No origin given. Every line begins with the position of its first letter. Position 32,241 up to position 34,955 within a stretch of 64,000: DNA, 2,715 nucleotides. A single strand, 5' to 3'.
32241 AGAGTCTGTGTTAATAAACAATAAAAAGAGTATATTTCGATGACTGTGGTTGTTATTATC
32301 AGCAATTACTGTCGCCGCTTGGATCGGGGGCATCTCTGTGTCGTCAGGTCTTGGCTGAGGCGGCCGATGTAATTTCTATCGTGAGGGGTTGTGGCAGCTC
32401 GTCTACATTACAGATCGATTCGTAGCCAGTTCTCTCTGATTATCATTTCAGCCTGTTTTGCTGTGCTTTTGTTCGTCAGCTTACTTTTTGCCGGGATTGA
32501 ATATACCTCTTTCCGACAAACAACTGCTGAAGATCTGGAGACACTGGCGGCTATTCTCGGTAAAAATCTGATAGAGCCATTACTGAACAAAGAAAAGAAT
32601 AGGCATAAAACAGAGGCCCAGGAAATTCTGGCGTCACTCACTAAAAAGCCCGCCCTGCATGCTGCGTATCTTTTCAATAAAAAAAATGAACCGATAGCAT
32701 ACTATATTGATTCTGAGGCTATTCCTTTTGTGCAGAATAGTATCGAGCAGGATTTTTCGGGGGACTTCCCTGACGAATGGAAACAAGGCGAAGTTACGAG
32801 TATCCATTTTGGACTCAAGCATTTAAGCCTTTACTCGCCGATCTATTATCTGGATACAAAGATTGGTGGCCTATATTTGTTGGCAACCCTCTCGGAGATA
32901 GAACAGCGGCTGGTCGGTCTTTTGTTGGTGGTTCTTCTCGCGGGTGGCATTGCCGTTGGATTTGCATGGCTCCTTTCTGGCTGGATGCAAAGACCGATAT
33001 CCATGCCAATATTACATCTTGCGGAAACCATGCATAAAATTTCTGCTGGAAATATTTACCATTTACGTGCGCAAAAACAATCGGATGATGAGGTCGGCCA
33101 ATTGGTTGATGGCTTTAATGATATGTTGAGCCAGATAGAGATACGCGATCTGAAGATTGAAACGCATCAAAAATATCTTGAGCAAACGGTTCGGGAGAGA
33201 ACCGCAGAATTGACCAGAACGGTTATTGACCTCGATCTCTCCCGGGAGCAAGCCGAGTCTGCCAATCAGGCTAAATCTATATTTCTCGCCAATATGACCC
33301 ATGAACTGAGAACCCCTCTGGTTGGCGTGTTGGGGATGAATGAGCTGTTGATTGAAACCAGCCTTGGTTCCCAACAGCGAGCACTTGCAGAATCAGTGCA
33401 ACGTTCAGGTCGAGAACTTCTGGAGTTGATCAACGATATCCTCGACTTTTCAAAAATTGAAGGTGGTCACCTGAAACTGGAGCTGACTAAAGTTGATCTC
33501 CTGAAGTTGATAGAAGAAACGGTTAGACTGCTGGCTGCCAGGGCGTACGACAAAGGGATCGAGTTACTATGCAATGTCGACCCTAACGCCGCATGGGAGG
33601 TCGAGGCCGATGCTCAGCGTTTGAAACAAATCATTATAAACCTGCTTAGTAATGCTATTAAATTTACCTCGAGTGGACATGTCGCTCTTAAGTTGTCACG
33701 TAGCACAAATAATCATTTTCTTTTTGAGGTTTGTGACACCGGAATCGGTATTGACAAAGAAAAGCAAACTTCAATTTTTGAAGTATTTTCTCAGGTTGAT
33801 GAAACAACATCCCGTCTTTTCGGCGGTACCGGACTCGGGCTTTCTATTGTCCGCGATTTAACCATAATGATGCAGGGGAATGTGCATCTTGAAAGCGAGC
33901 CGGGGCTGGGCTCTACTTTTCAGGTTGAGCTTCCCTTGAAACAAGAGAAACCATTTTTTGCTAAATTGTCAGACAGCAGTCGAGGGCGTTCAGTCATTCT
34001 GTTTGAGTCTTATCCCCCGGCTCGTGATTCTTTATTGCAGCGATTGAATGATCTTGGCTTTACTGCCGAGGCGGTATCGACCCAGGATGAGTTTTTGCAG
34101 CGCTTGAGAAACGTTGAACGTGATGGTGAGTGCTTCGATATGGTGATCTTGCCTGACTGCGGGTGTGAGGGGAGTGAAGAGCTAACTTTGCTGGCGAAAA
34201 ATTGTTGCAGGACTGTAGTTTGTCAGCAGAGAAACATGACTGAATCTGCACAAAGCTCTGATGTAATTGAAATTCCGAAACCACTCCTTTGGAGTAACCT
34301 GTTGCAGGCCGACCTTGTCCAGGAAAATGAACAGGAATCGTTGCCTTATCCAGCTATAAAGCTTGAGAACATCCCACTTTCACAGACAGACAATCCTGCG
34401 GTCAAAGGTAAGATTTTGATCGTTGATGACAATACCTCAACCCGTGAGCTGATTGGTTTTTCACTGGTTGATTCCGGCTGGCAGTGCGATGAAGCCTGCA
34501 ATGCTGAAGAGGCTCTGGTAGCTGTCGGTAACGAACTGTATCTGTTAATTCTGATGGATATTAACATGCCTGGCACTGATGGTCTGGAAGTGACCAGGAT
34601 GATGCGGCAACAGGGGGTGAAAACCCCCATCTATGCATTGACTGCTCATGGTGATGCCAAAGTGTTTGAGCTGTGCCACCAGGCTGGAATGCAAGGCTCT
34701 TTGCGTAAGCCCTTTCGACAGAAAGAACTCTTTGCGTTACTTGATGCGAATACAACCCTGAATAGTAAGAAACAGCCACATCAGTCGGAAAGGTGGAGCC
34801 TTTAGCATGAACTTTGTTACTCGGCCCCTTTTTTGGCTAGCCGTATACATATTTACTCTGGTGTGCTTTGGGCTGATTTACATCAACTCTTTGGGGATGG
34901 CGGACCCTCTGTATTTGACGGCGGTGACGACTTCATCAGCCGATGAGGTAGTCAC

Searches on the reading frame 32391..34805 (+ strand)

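Call 37: search_protein_families(library=ncbifam, proteins=[window:32391-34805:+], max_evalue=1e-10)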
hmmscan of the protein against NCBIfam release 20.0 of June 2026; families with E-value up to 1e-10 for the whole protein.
window:32391-34805:+ (804 aa): 95 families (the best 25 are shown)
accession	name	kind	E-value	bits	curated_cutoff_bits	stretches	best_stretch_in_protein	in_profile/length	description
NF008318.0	PRK11107.1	equivalog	7.4e-111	371.8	890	1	178-794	181-791/920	two-component sensor histidine kinase BarA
TIGR02956.1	TMAO_torS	equivalog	2.2e-106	357.1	676.5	1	191-522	344-688/967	TMAO reductase system sensor histidine kinase/response regulator TorS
NF011874.0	PRK15347.1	equivalog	2.9e-100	336.7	852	2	189-521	311-619/921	two component system sensor kinase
NF045901.1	HisKinLetSLeg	equivalog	3.9e-85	286.6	1650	1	26-784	14-785/906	two-component system sensor histidine kinase LetS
NF008099.0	PRK10841.1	equivalog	2.9e-82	276.9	920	1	286-786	461-938/949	two-component system sensor histidine kinase RcsC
NF041947.1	LuxQ_Vibrio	equivalog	1e-76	258.5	1200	1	283-521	460-701/843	quorum-sensing autoinducer 2 sensor kinase/phosphatase LuxQ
NF038297.2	hybrid_HK_HrmK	equivalog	1.3e-71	242.1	725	1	269-522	209-463/607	hybrid histidine kinase/response regulator HrmK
NF008543.0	PRK11466.1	equivalog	1.1e-68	232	982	1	176-576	329-725/914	TMAO reductase system sensor histidine kinase/response regulator TorS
NF008302.0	PRK11091.1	equivalog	1.8e-68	231.5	838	1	276-518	264-507/779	aerobic respiration two-component sensor histidine kinase ArcB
NF007420.1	PRK09959.1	equivalog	9.2e-61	205.6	1995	2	275-557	691-983/1197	acid-sensing system histidine kinase EvgS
NF046044.1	PnpS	equivalog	2.9e-59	201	400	1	291-515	166-390/390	two-component system histidine kinase PnpS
NF033092.0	HK_WalK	equivalog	7.8e-57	193.2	725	2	286-516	364-594/594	cell wall metabolism sensor histidine kinase WalK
NF047465.1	hybrid_HK_LvrA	exception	8.7e-52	176.2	1200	1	244-518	155-424/819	hybrid histidine kinase/response regulator LvrA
NF047874.1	MASE3_PAS_HK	subfamily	4.9e-51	174.3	560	1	226-519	330-628/655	MASE3 domain-containing sensor histidine kinase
NF041832.1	near_NosP_CTERM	subfamily_domain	2.1e-49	168.5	400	1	289-521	1-230/370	NahK/ErcS family hybrid sensor histidine kinase/response regulator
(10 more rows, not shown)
